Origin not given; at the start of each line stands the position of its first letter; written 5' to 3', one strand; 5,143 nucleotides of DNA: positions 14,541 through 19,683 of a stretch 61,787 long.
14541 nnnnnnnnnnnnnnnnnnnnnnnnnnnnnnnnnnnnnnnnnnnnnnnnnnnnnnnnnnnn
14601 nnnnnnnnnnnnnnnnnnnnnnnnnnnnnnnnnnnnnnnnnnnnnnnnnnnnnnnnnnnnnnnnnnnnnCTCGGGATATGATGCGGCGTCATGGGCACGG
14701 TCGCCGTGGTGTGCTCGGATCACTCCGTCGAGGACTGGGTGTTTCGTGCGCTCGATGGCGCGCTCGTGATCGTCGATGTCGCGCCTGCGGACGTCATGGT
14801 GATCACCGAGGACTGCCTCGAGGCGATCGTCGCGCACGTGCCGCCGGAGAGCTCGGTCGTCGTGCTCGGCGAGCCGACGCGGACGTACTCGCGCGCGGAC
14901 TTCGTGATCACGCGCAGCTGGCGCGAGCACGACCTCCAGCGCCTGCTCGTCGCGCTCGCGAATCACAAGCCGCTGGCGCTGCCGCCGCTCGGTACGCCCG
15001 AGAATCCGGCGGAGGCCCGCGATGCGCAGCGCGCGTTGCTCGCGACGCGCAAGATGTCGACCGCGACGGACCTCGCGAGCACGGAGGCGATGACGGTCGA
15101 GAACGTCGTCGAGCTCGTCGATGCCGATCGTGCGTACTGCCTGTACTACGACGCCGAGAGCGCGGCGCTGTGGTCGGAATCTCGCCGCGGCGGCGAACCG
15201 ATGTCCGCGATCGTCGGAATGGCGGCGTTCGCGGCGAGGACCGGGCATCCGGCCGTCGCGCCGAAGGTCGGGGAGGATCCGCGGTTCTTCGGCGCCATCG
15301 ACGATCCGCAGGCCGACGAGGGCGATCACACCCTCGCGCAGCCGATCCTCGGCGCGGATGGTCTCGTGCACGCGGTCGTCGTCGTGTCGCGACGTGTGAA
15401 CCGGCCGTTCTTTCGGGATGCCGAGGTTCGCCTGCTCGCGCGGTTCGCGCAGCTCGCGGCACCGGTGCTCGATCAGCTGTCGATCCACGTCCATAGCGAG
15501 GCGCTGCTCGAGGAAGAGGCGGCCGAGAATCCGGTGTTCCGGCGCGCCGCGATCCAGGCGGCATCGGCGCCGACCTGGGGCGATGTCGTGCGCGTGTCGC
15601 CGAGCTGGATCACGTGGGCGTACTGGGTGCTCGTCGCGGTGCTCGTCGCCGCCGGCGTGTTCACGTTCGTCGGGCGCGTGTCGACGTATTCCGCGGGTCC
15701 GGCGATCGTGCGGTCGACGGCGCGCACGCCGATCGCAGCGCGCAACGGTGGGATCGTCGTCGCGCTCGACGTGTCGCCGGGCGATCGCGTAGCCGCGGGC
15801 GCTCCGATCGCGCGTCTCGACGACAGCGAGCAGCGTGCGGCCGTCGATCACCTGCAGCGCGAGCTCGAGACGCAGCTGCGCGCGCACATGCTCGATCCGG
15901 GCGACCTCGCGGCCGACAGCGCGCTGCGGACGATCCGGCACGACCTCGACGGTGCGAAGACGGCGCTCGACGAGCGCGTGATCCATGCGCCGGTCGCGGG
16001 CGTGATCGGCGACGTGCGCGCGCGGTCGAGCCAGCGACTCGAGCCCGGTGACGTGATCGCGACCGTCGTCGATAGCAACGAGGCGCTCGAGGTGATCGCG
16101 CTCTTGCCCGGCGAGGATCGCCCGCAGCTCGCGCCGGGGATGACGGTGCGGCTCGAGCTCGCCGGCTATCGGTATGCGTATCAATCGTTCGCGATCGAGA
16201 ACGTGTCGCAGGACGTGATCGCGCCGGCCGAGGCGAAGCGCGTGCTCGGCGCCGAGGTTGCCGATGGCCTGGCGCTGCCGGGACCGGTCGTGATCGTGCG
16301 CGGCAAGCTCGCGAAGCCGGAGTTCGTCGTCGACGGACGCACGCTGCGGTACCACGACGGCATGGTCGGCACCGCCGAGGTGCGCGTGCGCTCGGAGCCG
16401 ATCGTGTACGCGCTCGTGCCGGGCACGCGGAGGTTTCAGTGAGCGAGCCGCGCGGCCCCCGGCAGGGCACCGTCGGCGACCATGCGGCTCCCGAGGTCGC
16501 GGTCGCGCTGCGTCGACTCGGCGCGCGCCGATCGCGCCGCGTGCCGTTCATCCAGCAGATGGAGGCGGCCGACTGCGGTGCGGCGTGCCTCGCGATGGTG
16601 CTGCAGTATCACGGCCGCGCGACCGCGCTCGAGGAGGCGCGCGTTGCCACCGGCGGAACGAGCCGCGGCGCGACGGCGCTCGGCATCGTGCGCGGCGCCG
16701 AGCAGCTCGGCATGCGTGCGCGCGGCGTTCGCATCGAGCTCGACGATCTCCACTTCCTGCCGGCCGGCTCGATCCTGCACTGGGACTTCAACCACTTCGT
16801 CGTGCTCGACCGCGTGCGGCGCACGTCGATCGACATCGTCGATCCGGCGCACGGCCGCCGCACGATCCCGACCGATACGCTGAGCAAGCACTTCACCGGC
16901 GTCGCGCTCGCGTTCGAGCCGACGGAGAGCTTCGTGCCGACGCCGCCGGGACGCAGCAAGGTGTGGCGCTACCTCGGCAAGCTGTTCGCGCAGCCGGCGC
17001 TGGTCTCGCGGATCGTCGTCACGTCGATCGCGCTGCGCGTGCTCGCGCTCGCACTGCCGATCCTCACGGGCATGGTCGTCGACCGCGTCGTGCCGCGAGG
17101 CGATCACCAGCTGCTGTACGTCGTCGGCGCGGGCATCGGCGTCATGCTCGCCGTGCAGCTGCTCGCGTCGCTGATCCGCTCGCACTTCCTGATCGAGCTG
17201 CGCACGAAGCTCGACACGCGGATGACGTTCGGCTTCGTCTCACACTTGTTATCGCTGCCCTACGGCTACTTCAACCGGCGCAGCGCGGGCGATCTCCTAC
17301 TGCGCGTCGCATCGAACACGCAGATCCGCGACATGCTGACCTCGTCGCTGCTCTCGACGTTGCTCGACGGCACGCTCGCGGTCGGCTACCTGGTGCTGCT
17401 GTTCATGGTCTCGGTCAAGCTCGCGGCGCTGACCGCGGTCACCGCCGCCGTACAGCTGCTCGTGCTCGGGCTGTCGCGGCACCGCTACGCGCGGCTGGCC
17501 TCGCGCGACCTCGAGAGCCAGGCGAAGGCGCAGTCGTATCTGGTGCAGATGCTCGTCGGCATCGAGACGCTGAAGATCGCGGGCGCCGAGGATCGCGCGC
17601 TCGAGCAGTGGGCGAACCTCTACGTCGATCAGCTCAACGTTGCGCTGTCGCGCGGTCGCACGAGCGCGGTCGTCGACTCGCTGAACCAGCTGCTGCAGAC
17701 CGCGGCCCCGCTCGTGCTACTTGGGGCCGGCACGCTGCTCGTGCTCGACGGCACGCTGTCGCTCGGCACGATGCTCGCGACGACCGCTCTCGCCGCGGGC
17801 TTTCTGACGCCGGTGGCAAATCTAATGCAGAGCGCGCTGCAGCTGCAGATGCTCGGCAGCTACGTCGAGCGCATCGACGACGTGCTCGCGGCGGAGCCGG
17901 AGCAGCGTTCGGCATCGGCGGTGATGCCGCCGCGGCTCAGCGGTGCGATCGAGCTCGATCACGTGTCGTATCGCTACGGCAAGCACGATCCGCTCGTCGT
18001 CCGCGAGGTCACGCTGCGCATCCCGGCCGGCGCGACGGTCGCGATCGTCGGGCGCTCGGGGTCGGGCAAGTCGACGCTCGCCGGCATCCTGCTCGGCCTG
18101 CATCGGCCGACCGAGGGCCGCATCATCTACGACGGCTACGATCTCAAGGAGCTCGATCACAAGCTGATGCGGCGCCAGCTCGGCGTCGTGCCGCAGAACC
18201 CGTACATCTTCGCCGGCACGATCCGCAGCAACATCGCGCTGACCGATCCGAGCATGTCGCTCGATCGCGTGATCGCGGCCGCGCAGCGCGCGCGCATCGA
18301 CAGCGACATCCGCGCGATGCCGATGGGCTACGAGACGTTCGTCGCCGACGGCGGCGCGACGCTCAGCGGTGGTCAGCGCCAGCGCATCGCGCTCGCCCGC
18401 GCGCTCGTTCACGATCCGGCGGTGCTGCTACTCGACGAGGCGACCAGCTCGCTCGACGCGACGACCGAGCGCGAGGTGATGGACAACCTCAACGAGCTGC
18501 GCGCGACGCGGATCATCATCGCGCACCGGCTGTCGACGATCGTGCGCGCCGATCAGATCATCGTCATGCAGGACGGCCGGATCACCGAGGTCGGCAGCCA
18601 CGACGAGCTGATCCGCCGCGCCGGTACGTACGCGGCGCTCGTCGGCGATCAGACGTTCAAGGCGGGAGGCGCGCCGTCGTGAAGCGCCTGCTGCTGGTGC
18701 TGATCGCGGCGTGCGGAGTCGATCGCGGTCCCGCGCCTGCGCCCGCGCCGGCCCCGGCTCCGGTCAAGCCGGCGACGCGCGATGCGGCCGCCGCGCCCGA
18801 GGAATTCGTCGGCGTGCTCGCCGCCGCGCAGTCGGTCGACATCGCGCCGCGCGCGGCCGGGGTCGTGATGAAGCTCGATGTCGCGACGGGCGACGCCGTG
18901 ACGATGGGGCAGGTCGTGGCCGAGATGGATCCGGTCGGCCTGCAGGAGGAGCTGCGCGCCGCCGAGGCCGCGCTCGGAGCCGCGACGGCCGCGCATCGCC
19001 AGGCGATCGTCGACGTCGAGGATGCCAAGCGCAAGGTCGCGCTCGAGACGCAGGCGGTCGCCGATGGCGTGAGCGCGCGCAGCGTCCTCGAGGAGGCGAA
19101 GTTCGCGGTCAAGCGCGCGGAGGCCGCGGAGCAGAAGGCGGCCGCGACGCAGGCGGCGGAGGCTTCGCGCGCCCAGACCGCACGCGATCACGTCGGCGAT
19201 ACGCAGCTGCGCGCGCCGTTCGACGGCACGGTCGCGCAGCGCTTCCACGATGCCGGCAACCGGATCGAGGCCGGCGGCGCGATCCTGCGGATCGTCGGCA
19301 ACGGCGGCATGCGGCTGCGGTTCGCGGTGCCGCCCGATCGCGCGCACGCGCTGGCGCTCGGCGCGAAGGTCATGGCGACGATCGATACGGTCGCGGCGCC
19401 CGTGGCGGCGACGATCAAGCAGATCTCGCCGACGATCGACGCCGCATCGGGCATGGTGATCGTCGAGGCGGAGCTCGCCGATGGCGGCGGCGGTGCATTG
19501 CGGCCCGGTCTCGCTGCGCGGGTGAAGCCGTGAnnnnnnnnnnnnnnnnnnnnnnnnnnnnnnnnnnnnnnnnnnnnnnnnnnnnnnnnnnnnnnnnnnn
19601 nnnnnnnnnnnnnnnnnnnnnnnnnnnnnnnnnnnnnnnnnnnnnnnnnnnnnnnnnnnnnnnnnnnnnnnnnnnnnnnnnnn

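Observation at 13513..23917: LanB dehydratase + Ser/Thr kinase + C39-ABC exporter operon with a Cys-free double-glycine precursor and no LanC: candidate non-canonical RiPP system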

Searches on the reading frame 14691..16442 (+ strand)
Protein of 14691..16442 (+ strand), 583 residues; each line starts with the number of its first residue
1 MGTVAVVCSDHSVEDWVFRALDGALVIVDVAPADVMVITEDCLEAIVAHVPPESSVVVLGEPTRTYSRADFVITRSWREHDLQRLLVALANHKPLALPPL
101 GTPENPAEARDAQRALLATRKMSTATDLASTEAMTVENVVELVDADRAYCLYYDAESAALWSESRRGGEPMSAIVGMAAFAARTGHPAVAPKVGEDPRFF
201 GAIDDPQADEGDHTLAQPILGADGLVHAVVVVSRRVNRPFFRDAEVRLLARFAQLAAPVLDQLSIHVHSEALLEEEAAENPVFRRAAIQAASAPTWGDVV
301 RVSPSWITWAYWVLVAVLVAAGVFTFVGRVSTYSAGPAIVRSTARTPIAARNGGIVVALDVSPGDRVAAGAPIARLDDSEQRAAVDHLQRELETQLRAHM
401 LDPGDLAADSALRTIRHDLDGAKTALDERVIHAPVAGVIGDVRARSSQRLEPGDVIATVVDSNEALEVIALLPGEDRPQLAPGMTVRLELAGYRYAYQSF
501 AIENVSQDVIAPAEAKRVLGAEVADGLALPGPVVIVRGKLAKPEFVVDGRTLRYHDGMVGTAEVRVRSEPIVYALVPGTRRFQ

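Call 4: search_protein_families(library=pfam, proteins=[window:14691-16442:+], max_evalue=0.01)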
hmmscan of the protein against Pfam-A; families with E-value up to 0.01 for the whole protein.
window:14691-16442:+ (583 aa): 7 families
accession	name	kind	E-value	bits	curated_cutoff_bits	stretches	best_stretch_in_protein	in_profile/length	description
PF13437.12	HlyD_3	-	1.2e-13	52.1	22.2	1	430-519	1-87/106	HlyD family secretion protein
PF13185.12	GAF_2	-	2.3e-08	34.8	28.6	1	126-261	2-136/136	GAF domain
PF01590.32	GAF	-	2.7e-07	31.6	22.4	1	134-257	8-130/133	GAF domain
PF16576.10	HlyD_D23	-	4.6e-07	29.8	30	1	347-493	21-172/214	Barrel-sandwich domain of CusB or HlyD membrane-fusion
PF00364.28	Biotin_lipoyl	-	0.00029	21.1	22.1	0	430-458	44-72/73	Biotin-requiring enzyme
PF13533.13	Biotin_lipoyl_2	-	0.0007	19.8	29.8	0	347-377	2-32/32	Biotin-lipoyl like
PF01551.29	Peptidase_M23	-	0.0044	17.6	28.7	0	359-394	55-89/96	Peptidase family M23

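Call 6: search_protein_families(library=ncbifam, proteins=[window:14691-16442:+], max_evalue=0.01)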
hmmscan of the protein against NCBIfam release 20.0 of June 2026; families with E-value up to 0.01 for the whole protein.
window:14691-16442:+ (583 aa): 8 families
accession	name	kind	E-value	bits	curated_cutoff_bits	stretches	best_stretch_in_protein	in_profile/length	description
TIGR01730.1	RND_mfp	subfamily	5.6e-18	65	94.9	2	336-393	17-74/322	efflux RND transporter periplasmic adaptor subunit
TIGR01843.1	type_I_hlyD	subfamily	3.1e-17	62.7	208.65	2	408-566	250-398/422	HlyD family type I secretion periplasmic adaptor subunit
TIGR03794.1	NHLM_micro_HlyD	equivalog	4.8e-10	38.9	156.2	1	300-397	12-109/421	NHLP bacteriocin system secretion protein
TIGR00998.1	8a0101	subfamily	2.1e-08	33.5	390.8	1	404-490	180-265/334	EmrA/EmrK family multidrug efflux transporter periplasmic adaptor subunit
NF007785.0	PRK10476.1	equivalog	4.6e-05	22.4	376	1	381-464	161-244/347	multidrug transporter subunit MdtN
NF008814.0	PRK11854.1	equivalog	0.00038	19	722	0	431-465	252-286/637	pyruvate dehydrogenase complex dihydrolipoyllysine-residue acetyltransferase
NF002939.0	PRK03598.1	equivalog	0.0034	16.6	393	0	348-392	47-91/332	secretion protein HlyD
TIGR02971.1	heterocyst_DevB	subfamily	0.0045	16.4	129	0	356-391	27-63/327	ABC exporter membrane fusion protein, DevB family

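Call 79: search_protein_families(library=padloc, proteins=[window:14691-16442:+], max_evalue=0.00001)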
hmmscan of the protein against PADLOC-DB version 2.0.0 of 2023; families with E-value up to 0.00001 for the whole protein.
window:14691-16442:+ (583 aa): 0 families

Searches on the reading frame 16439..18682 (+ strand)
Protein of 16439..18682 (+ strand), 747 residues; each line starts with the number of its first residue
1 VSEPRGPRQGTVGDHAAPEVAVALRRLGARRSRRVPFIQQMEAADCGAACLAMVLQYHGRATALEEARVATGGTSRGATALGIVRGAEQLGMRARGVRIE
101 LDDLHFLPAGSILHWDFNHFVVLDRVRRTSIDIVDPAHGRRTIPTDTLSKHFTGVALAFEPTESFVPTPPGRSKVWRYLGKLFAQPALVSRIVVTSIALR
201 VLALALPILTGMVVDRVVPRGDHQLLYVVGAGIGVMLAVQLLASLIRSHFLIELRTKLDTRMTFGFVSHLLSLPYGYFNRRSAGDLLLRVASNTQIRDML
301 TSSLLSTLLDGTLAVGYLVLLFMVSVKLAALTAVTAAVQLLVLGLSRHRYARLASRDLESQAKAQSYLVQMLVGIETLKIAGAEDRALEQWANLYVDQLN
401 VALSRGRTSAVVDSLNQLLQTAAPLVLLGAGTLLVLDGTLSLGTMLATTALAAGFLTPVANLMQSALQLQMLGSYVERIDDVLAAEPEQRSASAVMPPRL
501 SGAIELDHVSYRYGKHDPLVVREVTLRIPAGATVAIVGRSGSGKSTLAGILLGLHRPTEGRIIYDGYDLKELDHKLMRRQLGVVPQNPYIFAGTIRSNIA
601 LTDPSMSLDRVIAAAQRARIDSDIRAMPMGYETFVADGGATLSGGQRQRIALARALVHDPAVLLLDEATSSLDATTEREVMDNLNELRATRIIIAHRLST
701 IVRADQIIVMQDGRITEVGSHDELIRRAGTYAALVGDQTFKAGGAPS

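Call 4: search_protein_families(library=pfam, proteins=[window:16439-18682:+], max_evalue=0.01)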
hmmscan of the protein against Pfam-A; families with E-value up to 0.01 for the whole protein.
window:16439-18682:+ (747 aa): 7 families
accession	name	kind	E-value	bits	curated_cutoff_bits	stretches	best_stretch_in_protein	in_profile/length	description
PF00664.28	ABC_membrane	-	1.9e-34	120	28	1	192-459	4-274/274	ABC transporter transmembrane region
PF03412.21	Peptidase_C39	-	9.7e-34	116.5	22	1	35-163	2-132/133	Peptidase C39 family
PF00005.33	ABC_tran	-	2.4e-33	116.1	25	1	522-670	2-137/137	ABC transporter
PF02463.25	SMC_N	-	2.6e-06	27.5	40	1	605-711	117-212/220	RecF/RecN/SMC N terminal domain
PF13304.12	AAA_21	-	0.0037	17.8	27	0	535-556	3-24/304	AAA domain, putative AbiEii toxin, Type IV TA system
PF09778.15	Guanylate_cyc_2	-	0.0086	15.9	28.1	0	35-65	1-32/212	Guanylylate cyclase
PF13555.12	AAA_29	-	0.0094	16.1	27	0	526-547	17-38/61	P-loop containing region of AAA domain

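Call 6: search_protein_families(library=ncbifam, proteins=[window:16439-18682:+], max_evalue=0.01)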
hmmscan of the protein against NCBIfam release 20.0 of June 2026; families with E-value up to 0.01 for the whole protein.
window:16439-18682:+ (747 aa): 190 families (the best 25 are shown)
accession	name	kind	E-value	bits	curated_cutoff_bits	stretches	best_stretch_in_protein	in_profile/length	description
TIGR03796.1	NHLM_micro_ABC1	equivalog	6.7e-189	629.5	853.3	1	34-735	1-709/710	NHLP family bacteriocin export ABC transporter peptidase/permease/ATPase subunit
TIGR03797.1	NHLM_micro_ABC2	equivalog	1.3e-156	523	709.4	1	83-738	35-685/686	NHLP bacteriocin export ABC transporter permease/ATPase subunit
TIGR01846.1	type_I_sec_HlyB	subfamily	9.1e-137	457.2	725.55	1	49-738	3-692/694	type I secretion system permease/ATPase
TIGR01193.1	bacteriocin_ABC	subfamily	5.4e-128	428.5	523.85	1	40-735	1-706/708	peptide cleavage/export ABC transporter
TIGR03375.1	type_I_sec_LssB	subfamily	2.8e-126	422.5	693.1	1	49-726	5-690/696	type I secretion system permease/ATPase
TIGR02203.1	MsbA_lipidA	equivalog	2.2e-97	326.9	602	1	189-734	13-565/572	lipid A export permease/ATP-binding protein MsbA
TIGR02204.1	MsbA_rel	hypoth_equivalog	2.4e-96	323.7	780.4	1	190-735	21-572/576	ABC transporter, permease/ATP-binding protein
TIGR00958.1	3a01208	subfamily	3.8e-93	313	874.6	1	187-735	161-711/711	antigen peptide transporter 2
TIGR01842.1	type_I_sec_PrtD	subfamily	2.4e-90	303.6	510.15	1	191-726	10-542/544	type I secretion system permease/ATPase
NF045513.1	HepA_fam_ABC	equivalog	2.4e-87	293.8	725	1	224-730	92-601/610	heterocyst formation ABC transporter subunit HepA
NF008381.0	PRK11176.1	equivalog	6e-86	289.1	867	1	192-734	27-575/582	lipid A ABC transporter ATP-binding protein/permease MsbA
NF052233.1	CphA_assoc_ABC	equivalog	4.5e-83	279.9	880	1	207-739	204-744/766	cyanophycin metabolism-associated ABC transporter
NF010178.0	PRK13657.1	equivalog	7e-82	275.7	733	1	176-741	8-573/588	glucan ABC transporter ATP-binding protein/ permease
TIGR02868.1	CydC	equivalog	8.7e-70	235.8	329.05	1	278-697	104-529/530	thiol reductant ABC exporter subunit CydC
NF008364.0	PRK11160.1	equivalog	6.1e-68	229.8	630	1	266-734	99-571/575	heme ABC transporter ATP-binding protein/permease CydC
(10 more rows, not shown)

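Call 79: search_protein_families(library=padloc, proteins=[window:16439-18682:+], max_evalue=0.00001)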
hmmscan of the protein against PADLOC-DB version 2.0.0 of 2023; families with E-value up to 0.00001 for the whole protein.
window:16439-18682:+ (747 aa): 2 families
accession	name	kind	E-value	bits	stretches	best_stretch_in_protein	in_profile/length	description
PDLC04135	mad3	-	9.2e-32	109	1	622-721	247-353/374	mads_3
PDLC04140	mad8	-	8.5e-09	33.3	1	519-701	15-237/314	mads_8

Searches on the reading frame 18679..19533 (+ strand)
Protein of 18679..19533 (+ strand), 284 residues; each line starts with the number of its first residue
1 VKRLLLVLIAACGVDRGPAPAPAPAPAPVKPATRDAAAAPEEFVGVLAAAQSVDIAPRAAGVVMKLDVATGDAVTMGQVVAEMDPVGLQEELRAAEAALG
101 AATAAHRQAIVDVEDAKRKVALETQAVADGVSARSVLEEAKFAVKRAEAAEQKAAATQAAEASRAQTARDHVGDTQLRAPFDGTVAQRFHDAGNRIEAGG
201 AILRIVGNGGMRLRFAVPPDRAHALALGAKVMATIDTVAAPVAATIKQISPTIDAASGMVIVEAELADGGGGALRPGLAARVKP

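Call 4: search_protein_families(library=pfam, proteins=[window:18679-19533:+], max_evalue=0.01)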
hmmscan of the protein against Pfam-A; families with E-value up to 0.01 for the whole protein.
window:18679-19533:+ (284 aa): 5 families
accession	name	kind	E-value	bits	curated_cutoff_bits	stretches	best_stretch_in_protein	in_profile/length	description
PF13437.12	HlyD_3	-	2.8e-16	60.6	22.2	1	177-277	2-106/106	HlyD family secretion protein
PF16576.10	HlyD_D23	-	1e-13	51.5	30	1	52-279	19-213/214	Barrel-sandwich domain of CusB or HlyD membrane-fusion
PF00364.28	Biotin_lipoyl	-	0.00017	21.8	22.1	0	54-83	44-73/73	Biotin-requiring enzyme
PF13533.13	Biotin_lipoyl_2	-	0.0037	17.5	29.8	0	55-84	3-32/32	Biotin-lipoyl like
PF00358.26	PTS_EIIA_1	-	0.0049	17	27.2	0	228-255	30-57/127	phosphoenolpyruvate-dependent sugar phosphotransferase system, EIIA 1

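Call 6: search_protein_families(library=ncbifam, proteins=[window:18679-19533:+], max_evalue=0.01)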
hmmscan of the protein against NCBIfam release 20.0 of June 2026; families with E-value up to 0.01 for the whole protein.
window:18679-19533:+ (284 aa): 23 families
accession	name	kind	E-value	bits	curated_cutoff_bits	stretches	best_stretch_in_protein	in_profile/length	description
TIGR01730.1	RND_mfp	subfamily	4.6e-35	121.1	94.9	1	35-283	9-243/322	efflux RND transporter periplasmic adaptor subunit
TIGR00999.1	8a0102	subfamily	2.3e-17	63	319.3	1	71-282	1-199/271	CzcB/NccB family metal efflux transporter periplasmic adaptor subunit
TIGR00998.1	8a0101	subfamily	1.7e-15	56.8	390.8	2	116-211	148-241/334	EmrA/EmrK family multidrug efflux transporter periplasmic adaptor subunit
NF002939.0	PRK03598.1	equivalog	4.4e-13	49.1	393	2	121-253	153-284/332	secretion protein HlyD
NF045904.1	RND-peri-MexE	equivalog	6.2e-13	48.4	714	1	5-204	16-201/390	multidrug efflux RND transporter periplasmic adaptor subunit MexE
NF008589.1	PRK11556.1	equivalog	4.9e-10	38.9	391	1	24-218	54-238/392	MdtA/MuxA family multidrug efflux RND transporter periplasmic adaptor subunit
NF008606.0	PRK11578.1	equivalog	1e-09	38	342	1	45-190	54-199/371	macrolide transporter subunit MacA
NF007785.0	PRK10476.1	equivalog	2.5e-08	33.2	376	1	48-126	44-124/347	multidrug transporter subunit MdtN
TIGR01843.1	type_I_hlyD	subfamily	7.1e-08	31.8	208.65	2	50-161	41-153/422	HlyD family type I secretion periplasmic adaptor subunit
TIGR03794.1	NHLM_micro_HlyD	equivalog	1.2e-07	31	156.2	1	45-113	50-118/421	NHLP bacteriocin system secretion protein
NF000272.2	OqxA_adapt_sub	exception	4e-07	29.3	835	1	11-201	24-202/391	multidrug efflux RND transporter periplasmic adaptor subunit OqxA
NF007362.0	PRK09859.1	equivalog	5.6e-07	29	738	1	50-157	59-167/385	multidrug transporter subunit MdtE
NF011715.0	PRK15136.1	equivalog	1.8e-06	26.9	563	1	49-155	58-166/390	multidrug efflux MFS transporter periplasmic adaptor subunit EmrA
NF005457.0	PRK07051.1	equivalog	0.00013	22.1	87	0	32-84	26-79/80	acetyl-CoA carboxylase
NF006761.0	PRK09282.1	domain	0.00013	20.6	402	0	107-204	465-551/591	pyruvate carboxylase subunit B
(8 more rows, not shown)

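Call 79: search_protein_families(library=padloc, proteins=[window:18679-19533:+], max_evalue=0.00001)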
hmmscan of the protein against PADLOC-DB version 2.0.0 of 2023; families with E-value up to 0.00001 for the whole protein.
window:18679-19533:+ (284 aa): 0 families
